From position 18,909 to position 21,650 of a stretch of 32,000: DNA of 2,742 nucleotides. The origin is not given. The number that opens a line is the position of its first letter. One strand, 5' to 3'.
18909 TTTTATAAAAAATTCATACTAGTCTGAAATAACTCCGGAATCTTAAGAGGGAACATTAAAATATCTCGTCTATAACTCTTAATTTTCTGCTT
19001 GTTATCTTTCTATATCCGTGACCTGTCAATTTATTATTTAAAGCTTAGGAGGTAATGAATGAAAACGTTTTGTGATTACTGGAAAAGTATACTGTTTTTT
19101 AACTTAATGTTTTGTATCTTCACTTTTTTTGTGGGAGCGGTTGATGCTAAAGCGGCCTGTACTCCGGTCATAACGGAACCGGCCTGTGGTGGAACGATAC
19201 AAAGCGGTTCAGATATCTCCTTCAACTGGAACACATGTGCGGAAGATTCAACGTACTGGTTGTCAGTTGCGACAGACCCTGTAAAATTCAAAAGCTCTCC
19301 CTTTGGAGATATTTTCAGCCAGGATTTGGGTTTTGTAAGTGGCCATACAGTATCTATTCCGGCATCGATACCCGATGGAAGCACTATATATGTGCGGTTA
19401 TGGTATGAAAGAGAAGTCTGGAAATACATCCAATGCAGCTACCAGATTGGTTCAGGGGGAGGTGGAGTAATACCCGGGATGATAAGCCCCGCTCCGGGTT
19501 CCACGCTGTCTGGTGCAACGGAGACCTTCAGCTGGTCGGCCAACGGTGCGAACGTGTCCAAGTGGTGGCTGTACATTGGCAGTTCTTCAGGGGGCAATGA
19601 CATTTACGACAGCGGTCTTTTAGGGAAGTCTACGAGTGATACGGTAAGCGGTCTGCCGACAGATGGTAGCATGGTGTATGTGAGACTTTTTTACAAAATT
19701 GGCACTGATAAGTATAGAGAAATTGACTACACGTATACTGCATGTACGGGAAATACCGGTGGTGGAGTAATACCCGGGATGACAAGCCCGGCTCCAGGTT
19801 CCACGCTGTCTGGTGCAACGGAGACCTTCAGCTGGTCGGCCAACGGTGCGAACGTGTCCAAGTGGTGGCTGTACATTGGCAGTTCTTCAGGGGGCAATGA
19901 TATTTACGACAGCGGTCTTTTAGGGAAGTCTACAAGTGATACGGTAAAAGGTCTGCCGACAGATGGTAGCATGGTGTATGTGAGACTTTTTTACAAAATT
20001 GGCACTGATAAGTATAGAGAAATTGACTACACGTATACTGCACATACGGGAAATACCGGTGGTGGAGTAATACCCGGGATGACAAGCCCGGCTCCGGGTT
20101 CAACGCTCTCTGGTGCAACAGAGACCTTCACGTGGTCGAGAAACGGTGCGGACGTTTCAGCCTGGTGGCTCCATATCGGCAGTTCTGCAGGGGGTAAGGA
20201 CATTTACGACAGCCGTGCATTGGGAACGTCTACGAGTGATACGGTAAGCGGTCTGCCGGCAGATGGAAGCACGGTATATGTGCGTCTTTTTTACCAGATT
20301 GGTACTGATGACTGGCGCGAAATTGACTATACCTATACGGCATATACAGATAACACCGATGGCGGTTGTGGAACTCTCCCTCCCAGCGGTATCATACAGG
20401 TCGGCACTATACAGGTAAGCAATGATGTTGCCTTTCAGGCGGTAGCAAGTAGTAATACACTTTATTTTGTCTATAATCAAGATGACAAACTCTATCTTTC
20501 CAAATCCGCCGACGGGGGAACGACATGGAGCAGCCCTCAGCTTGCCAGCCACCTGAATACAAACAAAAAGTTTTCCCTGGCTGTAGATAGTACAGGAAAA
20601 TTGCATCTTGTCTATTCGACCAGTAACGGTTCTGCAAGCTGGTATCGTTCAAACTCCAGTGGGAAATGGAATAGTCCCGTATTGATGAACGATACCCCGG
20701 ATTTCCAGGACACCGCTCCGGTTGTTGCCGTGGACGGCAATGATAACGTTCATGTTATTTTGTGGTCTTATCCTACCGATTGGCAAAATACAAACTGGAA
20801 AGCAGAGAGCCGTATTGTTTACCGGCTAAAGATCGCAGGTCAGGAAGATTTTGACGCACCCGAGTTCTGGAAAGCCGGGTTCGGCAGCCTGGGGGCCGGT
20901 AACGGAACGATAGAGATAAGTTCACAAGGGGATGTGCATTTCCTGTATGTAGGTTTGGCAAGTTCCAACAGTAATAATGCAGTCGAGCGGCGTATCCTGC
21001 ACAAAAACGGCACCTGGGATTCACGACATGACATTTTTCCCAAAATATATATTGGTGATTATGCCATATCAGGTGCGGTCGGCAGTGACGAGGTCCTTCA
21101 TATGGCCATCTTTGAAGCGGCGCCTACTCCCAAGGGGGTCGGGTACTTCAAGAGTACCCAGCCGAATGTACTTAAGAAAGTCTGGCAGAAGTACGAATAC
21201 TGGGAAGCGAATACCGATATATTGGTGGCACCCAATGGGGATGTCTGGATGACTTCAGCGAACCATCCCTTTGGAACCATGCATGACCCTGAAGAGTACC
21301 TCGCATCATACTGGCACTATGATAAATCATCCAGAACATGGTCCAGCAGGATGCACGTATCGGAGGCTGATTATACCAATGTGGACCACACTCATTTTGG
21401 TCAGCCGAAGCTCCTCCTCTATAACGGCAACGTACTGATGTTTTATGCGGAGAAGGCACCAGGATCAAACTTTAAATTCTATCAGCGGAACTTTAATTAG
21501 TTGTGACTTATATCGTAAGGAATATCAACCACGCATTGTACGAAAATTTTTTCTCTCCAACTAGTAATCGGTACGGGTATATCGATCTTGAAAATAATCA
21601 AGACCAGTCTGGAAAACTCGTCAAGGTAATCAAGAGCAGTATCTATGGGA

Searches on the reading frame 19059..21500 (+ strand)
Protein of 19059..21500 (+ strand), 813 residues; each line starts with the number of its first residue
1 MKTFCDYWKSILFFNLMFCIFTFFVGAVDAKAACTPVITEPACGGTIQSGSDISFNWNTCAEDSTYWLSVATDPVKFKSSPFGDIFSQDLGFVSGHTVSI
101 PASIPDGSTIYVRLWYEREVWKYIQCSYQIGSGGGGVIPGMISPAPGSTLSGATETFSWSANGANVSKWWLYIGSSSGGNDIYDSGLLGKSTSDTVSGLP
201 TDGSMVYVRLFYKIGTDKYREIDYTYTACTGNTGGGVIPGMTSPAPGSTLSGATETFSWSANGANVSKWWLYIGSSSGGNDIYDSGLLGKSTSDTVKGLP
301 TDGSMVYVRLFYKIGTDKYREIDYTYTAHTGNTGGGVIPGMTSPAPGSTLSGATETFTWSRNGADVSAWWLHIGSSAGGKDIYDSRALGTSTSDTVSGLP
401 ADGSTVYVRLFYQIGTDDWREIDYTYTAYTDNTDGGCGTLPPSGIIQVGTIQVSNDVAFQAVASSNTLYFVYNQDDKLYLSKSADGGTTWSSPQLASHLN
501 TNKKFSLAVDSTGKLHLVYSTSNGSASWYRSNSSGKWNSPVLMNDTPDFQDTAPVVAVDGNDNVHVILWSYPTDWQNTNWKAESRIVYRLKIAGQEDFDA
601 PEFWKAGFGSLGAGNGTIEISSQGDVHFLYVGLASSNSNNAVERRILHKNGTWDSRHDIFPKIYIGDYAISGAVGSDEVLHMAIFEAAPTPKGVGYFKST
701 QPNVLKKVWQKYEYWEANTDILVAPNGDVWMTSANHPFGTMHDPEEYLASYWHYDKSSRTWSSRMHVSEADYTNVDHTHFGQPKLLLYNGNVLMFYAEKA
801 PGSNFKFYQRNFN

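Call 7: search_protein_families(library=pfam, proteins=[window:19059-21500:+])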
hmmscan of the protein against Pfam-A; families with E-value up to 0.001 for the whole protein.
window:19059-21500:+ (813 aa): 2 families
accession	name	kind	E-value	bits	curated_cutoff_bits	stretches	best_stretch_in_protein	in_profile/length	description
PF13088.12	BNR_2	-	2e-06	27.8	31.4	1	469-566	176-277/277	BNR repeat-like domain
PF20088.4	DUF6480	-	2.6e-05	24.5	25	0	232-255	19-41/78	Family of unknown function (DUF6480)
